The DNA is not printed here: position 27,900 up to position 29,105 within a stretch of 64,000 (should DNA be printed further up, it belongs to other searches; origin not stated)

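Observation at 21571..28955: AT-rich five-gene operon encoding an orphan NRPS-like (A-T-R) biosynthetic cluster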

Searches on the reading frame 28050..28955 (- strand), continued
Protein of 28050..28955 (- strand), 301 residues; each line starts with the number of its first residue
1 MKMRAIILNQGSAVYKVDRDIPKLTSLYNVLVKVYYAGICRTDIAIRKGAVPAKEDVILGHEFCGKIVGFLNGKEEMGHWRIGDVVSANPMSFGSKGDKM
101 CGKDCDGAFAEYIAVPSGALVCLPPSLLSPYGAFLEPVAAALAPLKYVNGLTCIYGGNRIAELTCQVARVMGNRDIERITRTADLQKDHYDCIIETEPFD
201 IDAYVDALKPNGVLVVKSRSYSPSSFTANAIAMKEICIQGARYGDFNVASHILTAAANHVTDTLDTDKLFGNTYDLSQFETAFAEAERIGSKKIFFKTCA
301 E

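Call 60: find_encoding_contigs(protein=P0240, flank=10000, max_places=1)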
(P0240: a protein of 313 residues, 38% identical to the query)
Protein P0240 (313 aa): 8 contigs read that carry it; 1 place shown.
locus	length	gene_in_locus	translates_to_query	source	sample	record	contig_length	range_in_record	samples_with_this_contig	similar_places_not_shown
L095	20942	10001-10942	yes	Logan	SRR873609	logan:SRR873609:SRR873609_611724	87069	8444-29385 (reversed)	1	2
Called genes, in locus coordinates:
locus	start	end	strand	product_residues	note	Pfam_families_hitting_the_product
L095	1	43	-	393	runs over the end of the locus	-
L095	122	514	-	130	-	-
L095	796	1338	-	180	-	PF07230:Portal_T4 (weak)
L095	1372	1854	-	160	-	PF07230:Portal_T4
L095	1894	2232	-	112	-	-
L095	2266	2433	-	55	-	-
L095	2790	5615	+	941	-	PF03104:DNA_pol_B_exo1, PF00136:DNA_pol_B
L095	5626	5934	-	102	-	-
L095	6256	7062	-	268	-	PF05658:YadA_head (faint)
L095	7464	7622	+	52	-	-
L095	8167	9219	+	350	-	PF01467:CTP_transf_like, PF13521:AAA_28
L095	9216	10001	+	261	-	PF13489:Methyltransf_23, PF13847:Methyltransf_31, PF08241:Methyltransf_11, PF08242:Methyltransf_12 (weak), PF13649:Methyltransf_25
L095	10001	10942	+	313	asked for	PF08240:ADH_N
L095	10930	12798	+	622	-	PF13522:GATase_6, PF13537:GATase_7, PF00733:Asn_synthase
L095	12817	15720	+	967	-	PF00501:AMP-binding, PF00550:PP-binding (weak), PF01073:3Beta_HSD, PF01370:Epimerase, PF04321:RmlD_sub_bind (faint), PF07993:NAD_binding_4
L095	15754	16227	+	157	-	-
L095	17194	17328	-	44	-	-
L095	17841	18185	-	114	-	-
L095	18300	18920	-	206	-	-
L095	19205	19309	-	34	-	-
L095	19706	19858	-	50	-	-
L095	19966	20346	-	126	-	PF04488:Gly_transf_sug, PF05704:Caps_synth (weak)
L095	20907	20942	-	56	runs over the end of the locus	-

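Call 61: find_encoding_contigs(protein=P0232, flank=10000, max_places=1)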
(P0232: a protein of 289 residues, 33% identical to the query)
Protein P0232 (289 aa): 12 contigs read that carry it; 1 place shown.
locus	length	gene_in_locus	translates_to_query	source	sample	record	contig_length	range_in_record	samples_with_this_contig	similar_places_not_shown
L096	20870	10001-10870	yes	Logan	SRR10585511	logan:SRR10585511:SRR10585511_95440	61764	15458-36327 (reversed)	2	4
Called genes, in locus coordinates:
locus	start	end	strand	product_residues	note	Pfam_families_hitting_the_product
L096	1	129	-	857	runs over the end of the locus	PF01627:Hpt, PF02518:HATPase_c, PF01584:CheW (weak), PF00072:Response_reg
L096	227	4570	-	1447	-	PF01627:Hpt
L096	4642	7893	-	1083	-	PF00015:MCPsignal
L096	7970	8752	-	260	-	-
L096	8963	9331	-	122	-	PF00072:Response_reg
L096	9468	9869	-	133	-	PF00072:Response_reg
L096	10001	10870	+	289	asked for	PF08240:ADH_N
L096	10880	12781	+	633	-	PF13522:GATase_6, PF13537:GATase_7, PF00733:Asn_synthase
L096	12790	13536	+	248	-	PF13489:Methyltransf_23, PF01209:Ubie_methyltran (weak), PF08241:Methyltransf_11, PF08242:Methyltransf_12 (weak), PF13649:Methyltransf_25, PF13847:Methyltransf_31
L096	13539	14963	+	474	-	PF00501:AMP-binding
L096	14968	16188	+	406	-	PF01370:Epimerase (weak), PF07993:NAD_binding_4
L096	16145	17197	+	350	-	PF13521:AAA_28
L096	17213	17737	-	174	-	PF02870:Methyltransf_1N (weak), PF01035:DNA_binding_1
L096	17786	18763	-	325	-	-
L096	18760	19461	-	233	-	-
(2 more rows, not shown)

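Call 62: find_encoding_contigs(protein=P0223, flank=10000, max_places=1)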
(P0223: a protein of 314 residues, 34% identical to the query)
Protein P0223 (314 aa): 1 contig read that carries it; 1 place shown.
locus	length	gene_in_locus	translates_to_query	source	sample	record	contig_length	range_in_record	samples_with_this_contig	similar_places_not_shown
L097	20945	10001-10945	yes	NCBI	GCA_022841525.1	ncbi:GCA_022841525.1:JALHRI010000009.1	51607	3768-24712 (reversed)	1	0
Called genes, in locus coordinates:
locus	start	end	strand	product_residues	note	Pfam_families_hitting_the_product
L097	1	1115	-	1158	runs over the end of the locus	PF00795:CN_hydrolase, PF02540:NAD_synthase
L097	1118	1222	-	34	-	-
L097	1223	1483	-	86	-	-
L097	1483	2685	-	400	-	-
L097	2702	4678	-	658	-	PF17767:NAPRTase_N, PF02749:QRPTase_N (weak)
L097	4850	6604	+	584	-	PF00293:NUDIX, PF13793:Pribosyltran_N, PF00156:Pribosyltran, PF14572:Pribosyl_synth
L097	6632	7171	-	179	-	-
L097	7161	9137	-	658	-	-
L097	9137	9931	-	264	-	-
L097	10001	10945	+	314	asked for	PF08240:ADH_N, PF00107:ADH_zinc_N (weak)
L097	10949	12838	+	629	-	PF13522:GATase_6, PF13537:GATase_7, PF00733:Asn_synthase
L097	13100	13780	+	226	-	PF00702:Hydrolase, PF13419:HAD_2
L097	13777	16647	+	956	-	PF00501:AMP-binding, PF13193:AMP-binding_C (weak), PF00550:PP-binding, PF01073:3Beta_HSD (weak), PF01370:Epimerase, PF07993:NAD_binding_4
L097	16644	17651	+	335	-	PF01467:CTP_transf_like (faint), PF13521:AAA_28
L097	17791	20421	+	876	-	-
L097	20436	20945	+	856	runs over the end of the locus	-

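Call 64: find_related_loci(query=P0240, collection=viral_contigs, flank=10000)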
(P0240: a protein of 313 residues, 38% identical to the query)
Query P0240 (313 aa) in viral_contigs; peptide patterns used: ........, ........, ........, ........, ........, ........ (x = any residue, [..] = any of these).
58 stretches matched a pattern, but none encodes a relative of the query by tblastn (E <= 1e-3).

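Call 65: find_related_loci(query=L095:12817-15720:+, collection=viral_contigs, flank=10000)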
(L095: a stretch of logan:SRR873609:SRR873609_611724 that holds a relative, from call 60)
Query L095:12817-15720:+ (967 aa) in viral_contigs; peptide patterns used: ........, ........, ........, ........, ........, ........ (x = any residue, [..] = any of these).
2 stretches matched a pattern, but none encodes a relative of the query by tblastn (E <= 1e-3).

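Call 66: find_related_loci(query=A1, collection=viral_contigs, flank=10000)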
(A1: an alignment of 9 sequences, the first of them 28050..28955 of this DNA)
Query A1 (301 aa) in viral_contigs; peptide patterns used: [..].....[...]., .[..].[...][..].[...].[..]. (x = any residue, [..] = any of these).
16 stretches matched a pattern; 5 encode a relative of the query (tblastn E <= 1e-3); 5 distinct loci.
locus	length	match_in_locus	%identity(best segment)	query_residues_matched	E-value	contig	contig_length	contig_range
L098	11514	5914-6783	36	29-301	2e-35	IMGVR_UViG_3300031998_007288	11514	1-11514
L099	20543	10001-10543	30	3-172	2e-11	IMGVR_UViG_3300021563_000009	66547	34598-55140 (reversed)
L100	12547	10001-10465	28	2-142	8e-8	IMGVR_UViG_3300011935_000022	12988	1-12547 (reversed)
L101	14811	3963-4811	23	17-285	1e-7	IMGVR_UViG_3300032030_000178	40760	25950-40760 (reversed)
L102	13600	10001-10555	26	18-176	3e-5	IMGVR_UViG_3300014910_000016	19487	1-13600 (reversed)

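Call 68: search_protein_families(library=phrogs, proteins=[L095:122-514:-, L095:796-1338:-, L095:1372-1854:-, L095:1894-2232:-, L095:2790-5615:+, L095:6256-7062:-, L095:15754-16227:+, L095:18300-18920:-, L095:19966-20346:-, L095:8167-9219:+], max_evalue=0.001)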
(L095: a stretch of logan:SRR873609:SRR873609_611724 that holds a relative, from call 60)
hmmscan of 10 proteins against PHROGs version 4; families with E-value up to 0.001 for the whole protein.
L095:122-514:- (130 aa): 0 families

L095:796-1338:- (180 aa): 1 family
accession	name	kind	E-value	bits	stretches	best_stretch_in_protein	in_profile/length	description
phrog_213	-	head and packaging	3.2e-06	27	1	2-91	413-504/528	portal protein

L095:1372-1854:- (160 aa): 1 family
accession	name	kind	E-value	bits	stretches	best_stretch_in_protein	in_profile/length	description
phrog_213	-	head and packaging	8e-33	114.8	1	7-159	243-398/528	portal protein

L095:1894-2232:- (112 aa): 1 family
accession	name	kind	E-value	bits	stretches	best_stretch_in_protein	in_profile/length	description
phrog_213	-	head and packaging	0.00011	21.9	1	1-78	122-195/528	portal protein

L095:2790-5615:+ (941 aa): 6 families
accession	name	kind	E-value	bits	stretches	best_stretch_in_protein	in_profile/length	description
phrog_262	-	DNA, RNA and nucleotide metabolism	2.4e-149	500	1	33-926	10-840/856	DNA polymerase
phrog_2062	-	DNA, RNA and nucleotide metabolism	1.1e-81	276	1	38-562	10-486/502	DNA polymerase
phrog_1918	-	DNA, RNA and nucleotide metabolism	8.4e-50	170.9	1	572-939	22-380/382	DNA polymerase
phrog_2927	-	DNA, RNA and nucleotide metabolism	1e-12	48.3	1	510-631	84-193/710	DNA polymerase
phrog_1252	-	DNA, RNA and nucleotide metabolism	3.8e-07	30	1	574-624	384-435/663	DNA polymerase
phrog_3011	-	DNA, RNA and nucleotide metabolism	2.7e-06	27.4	0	70-253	82-271/576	DNA polymerase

L095:6256-7062:- (268 aa): 2 families
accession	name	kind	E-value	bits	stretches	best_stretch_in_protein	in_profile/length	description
phrog_25468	-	unknown function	4e-23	83.1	2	203-266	103-166/528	-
phrog_14251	-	unknown function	5e-07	29.6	1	202-268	266-336/539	-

L095:15754-16227:+ (157 aa): 2 families
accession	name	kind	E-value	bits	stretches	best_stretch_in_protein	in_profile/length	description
phrog_21654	-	unknown function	2.4e-05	25.4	1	13-63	38-93/171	-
phrog_7413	-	unknown function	0.00075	20.6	0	16-46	27-57/156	-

L095:18300-18920:- (206 aa): 1 family
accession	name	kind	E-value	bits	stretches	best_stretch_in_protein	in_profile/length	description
phrog_25854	-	unknown function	3.4e-40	139.4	1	2-205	4-173/323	-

L095:19966-20346:- (126 aa): 0 families

L095:8167-9219:+ (350 aa): 3 families
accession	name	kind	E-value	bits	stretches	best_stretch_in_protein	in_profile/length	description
phrog_3462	-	moron, auxiliary metabolic gene and host takeover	3.5e-70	237.9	1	12-346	3-340/346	nicotinamide-nucleotide adenylyltransferase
phrog_7878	-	other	8.7e-06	26.8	1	13-150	3-125/131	bifunctional heptose 7-phosphate kinase/heptose 1-phosphate adenyltransferase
phrog_2107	-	other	1.9e-05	25.4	1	170-345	4-193/201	thymidylate kinase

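Call 71: search_protein_families(library=phrogs, proteins=[L097:1483-2685:-, L097:2702-4678:-, L097:4850-6604:+, L097:6632-7171:-, L097:7161-9137:-, L097:9137-9931:-, L097:13100-13780:+, L097:17791-20421:+, L097:16644-17651:+], max_evalue=0.001)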
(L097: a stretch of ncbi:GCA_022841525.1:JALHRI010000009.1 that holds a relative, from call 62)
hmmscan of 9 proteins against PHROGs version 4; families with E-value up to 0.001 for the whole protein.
L097:1483-2685:- (400 aa): 0 families

L097:2702-4678:- (658 aa): 1 family
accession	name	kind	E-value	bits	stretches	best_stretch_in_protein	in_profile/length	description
phrog_448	-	other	5.7e-12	46.2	1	13-336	14-336/500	nicotinamide phosphoribosyl transferase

L097:4850-6604:+ (584 aa): 3 families
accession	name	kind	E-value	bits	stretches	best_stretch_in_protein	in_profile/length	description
phrog_619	-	other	9.4e-27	94.9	1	284-530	47-267/282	ribose-phosphate pyrophosphokinase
phrog_1198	-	other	1.2e-06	29.5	1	53-120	46-103/253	MutT/NUDIX hydrolase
phrog_27844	-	unknown function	0.00062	20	1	438-502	281-343/392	-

L097:6632-7171:- (179 aa): 0 families

L097:7161-9137:- (658 aa): 0 families

L097:9137-9931:- (264 aa): 0 families

L097:13100-13780:+ (226 aa): 1 family
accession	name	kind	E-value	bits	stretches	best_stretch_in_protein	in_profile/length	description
phrog_8468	-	other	9.1e-09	36.4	1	2-201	6-205/221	HAD-superfamily hydrolase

L097:17791-20421:+ (876 aa): 0 families

L097:16644-17651:+ (335 aa): 3 families
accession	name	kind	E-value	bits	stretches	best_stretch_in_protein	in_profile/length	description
phrog_3462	-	moron, auxiliary metabolic gene and host takeover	2.3e-70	238.5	1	6-324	3-342/346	nicotinamide-nucleotide adenylyltransferase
phrog_14685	-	unknown function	1.1e-05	26.3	1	159-226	5-71/88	-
phrog_2107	-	other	4.4e-05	24.2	1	156-239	3-99/201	thymidylate kinase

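Call 75: search_solved_structures(query=A2, max_evalue=10, show_alignments=1)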
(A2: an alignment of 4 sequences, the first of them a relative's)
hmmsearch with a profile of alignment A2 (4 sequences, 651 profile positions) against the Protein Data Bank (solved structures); distinct sequences matched with E-value up to 10: 0.

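Call 76: search_protein_representatives(protein=window:28050-28955:-)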
Query: 301 residues. Proteins with E-value up to 0.001 (for the whole library): 2539; up to 1e-10: 524; up to 1e-30: 65. The best 150 are listed.
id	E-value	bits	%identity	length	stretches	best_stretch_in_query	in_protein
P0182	3.7e-101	354.6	57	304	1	11-301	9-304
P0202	1.2e-80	287.4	54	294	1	18-301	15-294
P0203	1.2e-80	287.3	51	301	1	15-301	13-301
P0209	3.8e-74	266.0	48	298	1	10-298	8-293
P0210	2.3e-73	263.4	49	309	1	20-300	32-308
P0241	4.1e-69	249.4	98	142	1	91-203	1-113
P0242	4.4e-56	206.7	41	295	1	2-297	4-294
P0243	1.3e-43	165.7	42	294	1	3-276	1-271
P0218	3.3e-43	164.4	75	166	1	195-301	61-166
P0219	1.4e-41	159.1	43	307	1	3-297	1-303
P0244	1.0e-40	156.2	43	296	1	21-296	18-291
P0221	1.3e-40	155.9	38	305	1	19-296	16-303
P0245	5.9e-40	153.7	38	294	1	16-297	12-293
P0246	6.3e-39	150.3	37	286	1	30-299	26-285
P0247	1.3e-38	149.3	38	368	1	5-297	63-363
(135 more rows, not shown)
